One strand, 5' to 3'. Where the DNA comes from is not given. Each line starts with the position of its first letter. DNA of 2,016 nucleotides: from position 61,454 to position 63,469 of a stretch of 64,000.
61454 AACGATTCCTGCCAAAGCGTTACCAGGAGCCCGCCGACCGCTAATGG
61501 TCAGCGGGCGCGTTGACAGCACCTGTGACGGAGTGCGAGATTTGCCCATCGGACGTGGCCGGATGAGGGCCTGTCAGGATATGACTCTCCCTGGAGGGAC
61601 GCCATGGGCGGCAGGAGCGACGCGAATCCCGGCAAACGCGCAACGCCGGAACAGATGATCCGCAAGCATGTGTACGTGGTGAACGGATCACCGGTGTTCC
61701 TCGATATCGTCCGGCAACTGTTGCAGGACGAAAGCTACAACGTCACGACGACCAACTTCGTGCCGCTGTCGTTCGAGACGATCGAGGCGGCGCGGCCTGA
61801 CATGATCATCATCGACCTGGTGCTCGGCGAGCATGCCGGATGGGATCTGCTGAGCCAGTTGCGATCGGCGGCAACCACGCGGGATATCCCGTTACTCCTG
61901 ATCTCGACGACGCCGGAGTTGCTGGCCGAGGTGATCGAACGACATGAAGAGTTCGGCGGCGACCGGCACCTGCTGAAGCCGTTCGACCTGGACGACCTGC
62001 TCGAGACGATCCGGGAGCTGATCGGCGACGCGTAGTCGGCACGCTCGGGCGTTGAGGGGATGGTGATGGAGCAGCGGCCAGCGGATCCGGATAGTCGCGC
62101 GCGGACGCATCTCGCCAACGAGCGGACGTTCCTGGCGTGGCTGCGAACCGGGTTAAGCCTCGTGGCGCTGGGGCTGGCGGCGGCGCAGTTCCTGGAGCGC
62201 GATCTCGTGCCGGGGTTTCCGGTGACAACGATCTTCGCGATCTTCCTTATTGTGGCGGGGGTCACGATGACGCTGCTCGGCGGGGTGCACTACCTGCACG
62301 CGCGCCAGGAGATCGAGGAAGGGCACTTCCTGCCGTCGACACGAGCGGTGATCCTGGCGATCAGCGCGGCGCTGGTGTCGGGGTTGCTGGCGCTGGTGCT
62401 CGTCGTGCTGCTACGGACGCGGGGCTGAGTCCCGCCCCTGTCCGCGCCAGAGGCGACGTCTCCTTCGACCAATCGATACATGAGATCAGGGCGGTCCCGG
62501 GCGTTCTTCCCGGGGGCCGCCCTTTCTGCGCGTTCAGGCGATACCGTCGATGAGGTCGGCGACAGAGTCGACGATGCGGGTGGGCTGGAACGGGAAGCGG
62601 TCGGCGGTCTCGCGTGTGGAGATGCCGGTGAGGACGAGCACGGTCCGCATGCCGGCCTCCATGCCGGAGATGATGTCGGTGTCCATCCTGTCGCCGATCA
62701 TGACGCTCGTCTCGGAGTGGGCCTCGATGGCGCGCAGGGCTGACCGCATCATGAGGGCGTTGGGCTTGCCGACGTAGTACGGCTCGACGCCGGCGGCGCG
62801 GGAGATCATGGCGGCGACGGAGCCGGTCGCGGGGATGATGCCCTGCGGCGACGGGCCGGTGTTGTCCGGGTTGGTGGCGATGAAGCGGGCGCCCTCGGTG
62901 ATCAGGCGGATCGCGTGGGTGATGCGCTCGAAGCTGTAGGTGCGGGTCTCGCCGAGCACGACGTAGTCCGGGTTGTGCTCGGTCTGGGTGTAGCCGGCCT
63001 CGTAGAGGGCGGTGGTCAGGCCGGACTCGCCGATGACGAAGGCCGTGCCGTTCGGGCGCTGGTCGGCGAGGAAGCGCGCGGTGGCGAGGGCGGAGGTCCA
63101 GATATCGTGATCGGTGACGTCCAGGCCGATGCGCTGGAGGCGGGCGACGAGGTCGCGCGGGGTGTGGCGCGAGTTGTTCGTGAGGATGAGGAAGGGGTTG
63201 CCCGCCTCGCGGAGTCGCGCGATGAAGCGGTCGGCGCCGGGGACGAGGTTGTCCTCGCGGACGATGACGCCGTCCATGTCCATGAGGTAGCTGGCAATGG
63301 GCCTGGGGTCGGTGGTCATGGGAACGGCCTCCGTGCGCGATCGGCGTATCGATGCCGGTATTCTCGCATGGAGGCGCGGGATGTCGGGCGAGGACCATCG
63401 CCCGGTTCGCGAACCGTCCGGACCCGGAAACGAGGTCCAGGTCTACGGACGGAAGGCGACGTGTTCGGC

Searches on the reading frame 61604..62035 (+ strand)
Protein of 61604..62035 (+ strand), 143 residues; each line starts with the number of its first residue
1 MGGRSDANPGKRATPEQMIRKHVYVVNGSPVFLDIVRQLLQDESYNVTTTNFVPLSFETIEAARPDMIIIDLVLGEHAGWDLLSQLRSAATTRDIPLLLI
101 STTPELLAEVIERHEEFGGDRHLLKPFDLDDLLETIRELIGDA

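Call 22: search_protein_families(library=ncbifam, proteins=[window:61604-62035:+], max_evalue=0.001)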
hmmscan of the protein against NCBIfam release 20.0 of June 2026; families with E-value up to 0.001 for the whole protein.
window:61604-62035:+ (143 aa): 50 families (the best 25 are shown)
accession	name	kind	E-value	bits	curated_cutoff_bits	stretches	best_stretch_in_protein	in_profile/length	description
TIGR02154.1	PhoB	equivalog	3.6e-12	46.1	296.2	1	21-138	3-118/226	phosphate regulon transcriptional regulator PhoB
NF045717.1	DVU0259_DivK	exception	1.6e-11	44.4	160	1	20-141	2-117/117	DVU0259 family response regulator domain-containing protein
NF041866.1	EpsW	equivalog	5e-11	42.3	200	1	21-140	6-125/131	exopolysaccharide biosynthesis response regulator EpsW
NF007969.0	PRK10693.1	equivalog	3.7e-10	39.3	329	1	18-136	5-120/337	two-component system response regulator RssB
NF007928.2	PRK10643.1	equivalog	6.7e-10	39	330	1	25-140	5-116/216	two-component system response regulator PmrA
TIGR01387.1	cztR_silR_copR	subfamily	1.8e-09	37.6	279.2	1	28-140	6-114/218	heavy metal response regulator transcription factor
NF045914.1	RespRegNblR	equivalog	2.9e-09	36.9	300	1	21-137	7-119/228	response regulator transcription factor NblR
NF041733.1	resp_reg_CseB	equivalog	3.3e-09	36.5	350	1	22-140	2-115/228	two-component system response regulator CseB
TIGR02956.1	TMAO_torS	equivalog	3.8e-09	35.2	676.5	1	14-140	695-820/967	TMAO reductase system sensor histidine kinase/response regulator TorS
NF040689.1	MtrAB_MtrA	equivalog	4.4e-09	36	300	1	24-138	2-111/219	MtrAB system response regulator MtrA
NF045991.1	RespRegCtrARhodob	equivalog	9.1e-09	35.4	350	1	33-140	13-116/224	response regulator transcription factor CtrA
TIGR01818.1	ntrC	equivalog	1.1e-08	34.4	558.6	1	24-137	2-111/463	nitrogen regulation protein NR(I)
NF007346.1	PRK09836.1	equivalog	1.2e-08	35.1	420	1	62-140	42-116/227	copper/silver response regulator transcription factor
NF008296.0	PRK11083.1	equivalog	1.3e-08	34.5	273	1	19-137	2-115/228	two-component system response regulator CreB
NF040534.1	resp_reg_YycF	equivalog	1.9e-08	33.9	340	1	22-136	2-111/231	response regulator YycF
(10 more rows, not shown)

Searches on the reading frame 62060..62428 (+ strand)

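Call 22: search_protein_families(library=ncbifam, proteins=[window:62060-62428:+], max_evalue=0.001)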
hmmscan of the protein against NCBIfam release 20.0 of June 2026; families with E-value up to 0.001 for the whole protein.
window:62060-62428:+ (122 aa): 0 families

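Call 72: search_protein_families(library=pfam, proteins=[window:62060-62428:+], max_evalue=0.001)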
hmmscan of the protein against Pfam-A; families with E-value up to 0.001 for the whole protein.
window:62060-62428:+ (122 aa): 1 family
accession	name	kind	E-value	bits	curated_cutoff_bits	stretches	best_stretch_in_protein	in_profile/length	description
PF02656.20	DUF202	-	2.6e-17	63.5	23.4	1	15-82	1-66/68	Domain of unknown function (DUF202)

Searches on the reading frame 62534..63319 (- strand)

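Call 72: search_protein_families(library=pfam, proteins=[window:62534-63319:-], max_evalue=0.001)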
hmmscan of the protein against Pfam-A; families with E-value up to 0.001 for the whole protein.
window:62534-63319:- (261 aa): 4 families
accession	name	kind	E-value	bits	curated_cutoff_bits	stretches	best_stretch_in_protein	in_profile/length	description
PF13344.12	Hydrolase_6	-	3.8e-28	97.9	27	1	12-110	2-100/101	Haloacid dehalogenase-like hydrolase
PF13242.12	Hydrolase_like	-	3.4e-27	94.6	22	1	183-256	2-75/75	HAD-hyrolase-like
PF00702.32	Hydrolase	-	4.3e-15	57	26.4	2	96-223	66-191/191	haloacid dehalogenase-like hydrolase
PF13419.12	HAD_2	-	3.4e-07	31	23.8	1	178-229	128-178/178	Haloacid dehalogenase-like hydrolase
